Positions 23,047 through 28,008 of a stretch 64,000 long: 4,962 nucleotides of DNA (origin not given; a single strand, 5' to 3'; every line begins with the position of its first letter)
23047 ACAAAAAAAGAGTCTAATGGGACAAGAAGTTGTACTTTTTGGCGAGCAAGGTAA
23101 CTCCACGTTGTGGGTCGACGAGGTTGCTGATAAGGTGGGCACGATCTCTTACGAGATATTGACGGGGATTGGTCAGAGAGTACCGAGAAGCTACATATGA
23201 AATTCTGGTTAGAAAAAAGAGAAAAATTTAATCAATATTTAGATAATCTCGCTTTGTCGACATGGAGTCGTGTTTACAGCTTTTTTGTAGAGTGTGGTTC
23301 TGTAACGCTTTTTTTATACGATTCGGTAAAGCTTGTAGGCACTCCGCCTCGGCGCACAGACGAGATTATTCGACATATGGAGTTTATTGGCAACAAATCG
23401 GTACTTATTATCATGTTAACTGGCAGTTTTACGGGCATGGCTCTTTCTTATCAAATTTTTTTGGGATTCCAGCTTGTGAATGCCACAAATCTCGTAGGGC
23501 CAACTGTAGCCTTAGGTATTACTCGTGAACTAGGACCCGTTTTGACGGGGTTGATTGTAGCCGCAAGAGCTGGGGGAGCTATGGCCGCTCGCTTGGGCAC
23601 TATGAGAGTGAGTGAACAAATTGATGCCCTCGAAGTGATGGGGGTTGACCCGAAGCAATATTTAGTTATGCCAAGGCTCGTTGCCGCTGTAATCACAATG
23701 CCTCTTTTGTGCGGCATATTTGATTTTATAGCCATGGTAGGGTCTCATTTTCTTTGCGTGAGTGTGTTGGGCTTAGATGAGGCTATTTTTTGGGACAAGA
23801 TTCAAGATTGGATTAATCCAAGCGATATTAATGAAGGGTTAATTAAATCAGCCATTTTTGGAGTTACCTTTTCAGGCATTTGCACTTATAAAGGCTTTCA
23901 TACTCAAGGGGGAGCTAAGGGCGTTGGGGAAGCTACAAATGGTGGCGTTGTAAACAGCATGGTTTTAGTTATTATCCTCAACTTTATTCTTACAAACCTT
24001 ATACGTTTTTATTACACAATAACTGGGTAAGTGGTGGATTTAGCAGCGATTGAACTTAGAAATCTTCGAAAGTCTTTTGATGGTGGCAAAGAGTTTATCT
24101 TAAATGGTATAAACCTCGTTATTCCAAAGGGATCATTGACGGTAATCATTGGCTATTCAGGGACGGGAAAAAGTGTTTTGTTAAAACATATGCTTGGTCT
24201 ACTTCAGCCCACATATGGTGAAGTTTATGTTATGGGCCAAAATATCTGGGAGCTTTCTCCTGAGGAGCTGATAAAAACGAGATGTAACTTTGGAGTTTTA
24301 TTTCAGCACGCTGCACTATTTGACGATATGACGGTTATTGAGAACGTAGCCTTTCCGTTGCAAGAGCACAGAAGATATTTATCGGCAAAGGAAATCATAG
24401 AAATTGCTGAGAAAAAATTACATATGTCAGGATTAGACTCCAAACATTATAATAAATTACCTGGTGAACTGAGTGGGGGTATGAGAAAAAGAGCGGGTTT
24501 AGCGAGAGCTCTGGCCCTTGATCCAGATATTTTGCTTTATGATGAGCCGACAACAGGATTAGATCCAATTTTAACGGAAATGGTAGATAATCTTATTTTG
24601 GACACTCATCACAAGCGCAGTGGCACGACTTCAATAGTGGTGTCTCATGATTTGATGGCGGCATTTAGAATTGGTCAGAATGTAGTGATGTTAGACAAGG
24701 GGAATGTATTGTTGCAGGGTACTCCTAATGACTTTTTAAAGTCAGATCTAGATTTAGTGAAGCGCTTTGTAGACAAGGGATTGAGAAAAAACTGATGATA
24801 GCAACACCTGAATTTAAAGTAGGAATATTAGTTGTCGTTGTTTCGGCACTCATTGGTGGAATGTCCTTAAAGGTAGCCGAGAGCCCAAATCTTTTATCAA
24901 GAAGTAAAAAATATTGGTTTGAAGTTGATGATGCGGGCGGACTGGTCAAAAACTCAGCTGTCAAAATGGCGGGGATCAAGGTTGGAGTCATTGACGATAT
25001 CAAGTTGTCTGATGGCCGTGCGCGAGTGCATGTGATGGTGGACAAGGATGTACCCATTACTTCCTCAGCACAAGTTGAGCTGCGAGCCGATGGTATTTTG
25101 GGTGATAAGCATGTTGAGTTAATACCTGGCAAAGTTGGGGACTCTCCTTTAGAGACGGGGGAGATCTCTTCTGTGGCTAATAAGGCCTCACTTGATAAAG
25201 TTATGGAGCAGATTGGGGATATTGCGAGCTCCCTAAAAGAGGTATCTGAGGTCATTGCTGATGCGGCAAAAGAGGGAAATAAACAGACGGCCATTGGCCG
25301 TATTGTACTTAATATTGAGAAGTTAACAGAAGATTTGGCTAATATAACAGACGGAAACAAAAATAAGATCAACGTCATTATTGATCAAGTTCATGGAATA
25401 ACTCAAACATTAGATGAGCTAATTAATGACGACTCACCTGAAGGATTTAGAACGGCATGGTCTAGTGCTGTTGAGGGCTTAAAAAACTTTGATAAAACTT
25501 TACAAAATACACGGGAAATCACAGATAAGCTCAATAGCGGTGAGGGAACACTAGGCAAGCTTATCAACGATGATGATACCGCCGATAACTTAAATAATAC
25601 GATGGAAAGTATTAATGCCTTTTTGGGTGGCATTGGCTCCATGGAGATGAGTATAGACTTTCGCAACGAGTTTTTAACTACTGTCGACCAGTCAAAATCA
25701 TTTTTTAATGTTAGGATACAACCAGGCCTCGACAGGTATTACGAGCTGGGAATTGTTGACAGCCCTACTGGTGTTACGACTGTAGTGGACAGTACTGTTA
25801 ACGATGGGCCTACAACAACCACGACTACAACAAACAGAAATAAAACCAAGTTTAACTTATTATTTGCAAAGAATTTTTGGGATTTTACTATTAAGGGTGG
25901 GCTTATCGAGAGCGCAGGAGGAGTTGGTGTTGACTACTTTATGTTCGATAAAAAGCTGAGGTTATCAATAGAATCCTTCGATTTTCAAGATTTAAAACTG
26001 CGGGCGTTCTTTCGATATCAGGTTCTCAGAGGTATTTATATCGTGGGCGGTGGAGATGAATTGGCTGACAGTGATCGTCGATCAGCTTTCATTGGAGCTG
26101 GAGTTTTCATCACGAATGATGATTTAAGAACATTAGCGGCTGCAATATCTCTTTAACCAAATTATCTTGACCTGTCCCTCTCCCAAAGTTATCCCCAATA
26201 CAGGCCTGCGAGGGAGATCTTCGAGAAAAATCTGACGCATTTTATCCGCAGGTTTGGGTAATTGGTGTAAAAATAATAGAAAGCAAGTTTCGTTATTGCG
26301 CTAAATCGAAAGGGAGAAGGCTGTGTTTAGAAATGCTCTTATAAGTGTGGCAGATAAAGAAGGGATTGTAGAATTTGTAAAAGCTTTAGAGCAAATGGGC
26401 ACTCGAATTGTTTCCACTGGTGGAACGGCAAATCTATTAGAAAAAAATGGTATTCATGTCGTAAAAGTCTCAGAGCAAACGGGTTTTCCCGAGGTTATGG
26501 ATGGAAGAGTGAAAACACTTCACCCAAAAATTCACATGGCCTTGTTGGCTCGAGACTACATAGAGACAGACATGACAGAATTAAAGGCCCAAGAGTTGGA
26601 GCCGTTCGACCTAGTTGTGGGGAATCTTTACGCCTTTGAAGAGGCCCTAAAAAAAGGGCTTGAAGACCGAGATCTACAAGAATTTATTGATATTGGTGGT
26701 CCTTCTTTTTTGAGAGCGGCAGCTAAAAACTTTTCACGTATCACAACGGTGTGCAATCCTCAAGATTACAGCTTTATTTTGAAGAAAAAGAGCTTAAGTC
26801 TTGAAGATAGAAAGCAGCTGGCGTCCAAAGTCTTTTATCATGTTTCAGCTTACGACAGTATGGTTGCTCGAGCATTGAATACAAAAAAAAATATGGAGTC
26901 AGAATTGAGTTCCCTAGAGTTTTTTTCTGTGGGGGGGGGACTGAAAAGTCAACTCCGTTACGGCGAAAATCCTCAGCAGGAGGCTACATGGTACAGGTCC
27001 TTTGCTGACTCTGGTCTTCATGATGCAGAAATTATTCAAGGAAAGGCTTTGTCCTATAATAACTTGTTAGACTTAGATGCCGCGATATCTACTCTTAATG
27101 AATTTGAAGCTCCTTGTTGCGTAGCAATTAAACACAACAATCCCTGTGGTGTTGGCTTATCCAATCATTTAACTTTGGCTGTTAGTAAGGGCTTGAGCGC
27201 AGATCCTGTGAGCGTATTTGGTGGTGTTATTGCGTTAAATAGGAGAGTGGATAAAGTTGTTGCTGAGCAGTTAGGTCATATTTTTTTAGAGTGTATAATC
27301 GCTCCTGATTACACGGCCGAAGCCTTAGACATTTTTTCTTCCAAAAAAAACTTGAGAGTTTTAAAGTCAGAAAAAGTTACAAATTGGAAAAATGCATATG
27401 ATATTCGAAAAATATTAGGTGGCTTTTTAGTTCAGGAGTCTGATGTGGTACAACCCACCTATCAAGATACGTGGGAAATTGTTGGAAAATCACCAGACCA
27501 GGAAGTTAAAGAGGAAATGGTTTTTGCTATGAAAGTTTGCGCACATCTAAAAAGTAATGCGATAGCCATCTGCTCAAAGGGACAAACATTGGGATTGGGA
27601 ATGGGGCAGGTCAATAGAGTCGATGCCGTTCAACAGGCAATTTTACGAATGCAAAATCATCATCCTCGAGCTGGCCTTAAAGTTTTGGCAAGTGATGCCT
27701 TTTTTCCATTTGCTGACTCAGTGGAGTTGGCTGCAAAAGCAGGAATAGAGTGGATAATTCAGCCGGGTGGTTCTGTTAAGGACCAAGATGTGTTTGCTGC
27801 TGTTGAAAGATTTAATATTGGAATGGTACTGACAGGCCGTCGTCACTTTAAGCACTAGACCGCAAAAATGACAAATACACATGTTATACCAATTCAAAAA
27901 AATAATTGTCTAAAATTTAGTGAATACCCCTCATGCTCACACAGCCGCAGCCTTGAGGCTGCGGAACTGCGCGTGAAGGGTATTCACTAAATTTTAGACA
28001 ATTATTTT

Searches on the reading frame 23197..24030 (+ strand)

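Call 49: search_protein_families(library=pfam, proteins=[window:23197-24030:+], max_evalue=0.0001)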
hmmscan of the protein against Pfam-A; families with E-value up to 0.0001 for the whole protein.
window:23197-24030:+ (277 aa): 1 family
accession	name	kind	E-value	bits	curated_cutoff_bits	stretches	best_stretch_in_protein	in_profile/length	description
PF02405.21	MlaE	-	9.8e-76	254.5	22.5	1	57-267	1-211/212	Permease MlaE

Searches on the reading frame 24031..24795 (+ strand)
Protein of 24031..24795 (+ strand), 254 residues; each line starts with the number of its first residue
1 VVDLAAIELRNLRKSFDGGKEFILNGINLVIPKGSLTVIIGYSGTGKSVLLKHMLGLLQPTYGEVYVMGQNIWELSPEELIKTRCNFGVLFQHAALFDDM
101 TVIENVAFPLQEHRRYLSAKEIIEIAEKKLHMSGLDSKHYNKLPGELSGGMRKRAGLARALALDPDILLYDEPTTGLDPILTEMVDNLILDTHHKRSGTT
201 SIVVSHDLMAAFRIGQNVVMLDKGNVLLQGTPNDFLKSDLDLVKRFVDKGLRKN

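Call 49: search_protein_families(library=pfam, proteins=[window:24031-24795:+], max_evalue=0.0001)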
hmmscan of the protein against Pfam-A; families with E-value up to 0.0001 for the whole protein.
window:24031-24795:+ (254 aa): 2 families
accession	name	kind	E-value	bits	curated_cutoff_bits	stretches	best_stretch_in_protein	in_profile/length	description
PF00005.33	ABC_tran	-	3.5e-31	109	25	1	24-175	1-137/137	ABC transporter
PF13304.12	AAA_21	-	8.4e-05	23.2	27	0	131-207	221-299/304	AAA domain, putative AbiEii toxin, Type IV TA system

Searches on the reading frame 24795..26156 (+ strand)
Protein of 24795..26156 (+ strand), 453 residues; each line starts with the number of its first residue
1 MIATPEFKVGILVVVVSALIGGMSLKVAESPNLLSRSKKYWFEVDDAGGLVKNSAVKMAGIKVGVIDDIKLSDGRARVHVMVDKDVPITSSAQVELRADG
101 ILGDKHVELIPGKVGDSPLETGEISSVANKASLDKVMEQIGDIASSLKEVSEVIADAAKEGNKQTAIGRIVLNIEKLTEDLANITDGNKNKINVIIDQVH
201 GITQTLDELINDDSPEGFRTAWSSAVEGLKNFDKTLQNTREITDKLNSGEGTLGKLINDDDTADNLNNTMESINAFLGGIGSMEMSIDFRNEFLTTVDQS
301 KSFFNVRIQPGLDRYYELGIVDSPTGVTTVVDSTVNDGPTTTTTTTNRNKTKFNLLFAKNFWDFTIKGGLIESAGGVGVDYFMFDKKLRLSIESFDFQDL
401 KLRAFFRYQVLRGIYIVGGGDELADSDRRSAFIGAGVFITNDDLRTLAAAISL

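Call 49: search_protein_families(library=pfam, proteins=[window:24795-26156:+], max_evalue=0.0001)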
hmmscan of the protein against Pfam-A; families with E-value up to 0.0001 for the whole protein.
window:24795-26156:+ (453 aa): 1 family
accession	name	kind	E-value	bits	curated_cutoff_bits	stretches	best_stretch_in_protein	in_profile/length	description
PF02470.25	MlaD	-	1.2e-17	64.3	25.1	1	37-112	2-81/81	MlaD protein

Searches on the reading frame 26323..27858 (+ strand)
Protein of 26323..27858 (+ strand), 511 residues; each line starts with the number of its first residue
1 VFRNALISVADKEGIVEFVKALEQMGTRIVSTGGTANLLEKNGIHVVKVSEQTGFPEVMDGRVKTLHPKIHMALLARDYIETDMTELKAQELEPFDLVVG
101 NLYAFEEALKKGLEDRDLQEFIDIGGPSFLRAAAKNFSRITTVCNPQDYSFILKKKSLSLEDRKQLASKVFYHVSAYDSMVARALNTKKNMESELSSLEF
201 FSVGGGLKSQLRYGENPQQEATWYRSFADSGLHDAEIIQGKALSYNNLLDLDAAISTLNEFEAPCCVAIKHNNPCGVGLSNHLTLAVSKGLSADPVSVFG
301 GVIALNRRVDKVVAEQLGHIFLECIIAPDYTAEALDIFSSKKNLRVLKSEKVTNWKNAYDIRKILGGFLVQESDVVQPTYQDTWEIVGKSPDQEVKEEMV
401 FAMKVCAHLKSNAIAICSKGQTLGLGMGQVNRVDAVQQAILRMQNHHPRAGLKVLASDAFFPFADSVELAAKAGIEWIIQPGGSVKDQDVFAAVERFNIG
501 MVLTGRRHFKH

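Call 18: search_protein_families(library=ncbifam, proteins=[window:26323-27858:+])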
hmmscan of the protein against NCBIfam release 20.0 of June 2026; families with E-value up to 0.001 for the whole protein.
window:26323-27858:+ (511 aa): 3 families
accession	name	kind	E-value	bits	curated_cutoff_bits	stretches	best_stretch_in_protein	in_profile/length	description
NF002049.0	PRK00881.1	equivalog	9.5e-187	621.8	402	1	2-511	5-510/510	bifunctional phosphoribosylaminoimidazolecarboxamide formyltransferase/IMP cyclohydrolase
TIGR00355.1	purH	equivalog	7e-161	536.5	528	1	3-511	1-511/511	bifunctional phosphoribosylaminoimidazolecarboxamide formyltransferase/IMP cyclohydrolase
NF005492.0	PRK07106.1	equivalog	4.9e-38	131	415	2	210-443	5-260/390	phosphoribosylaminoimidazolecarboxamide formyltransferase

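Call 23: find_related_loci(query=window:26323-27858:+, collection=genome_contigs, flank=10000)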
Query window:26323-27858:+ (511 aa) in genome_contigs; peptide patterns used: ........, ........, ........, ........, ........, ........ (x = any residue, [..] = any of these).
50 stretches matched a pattern, but none encodes a relative of the query by tblastn (E <= 1e-3).
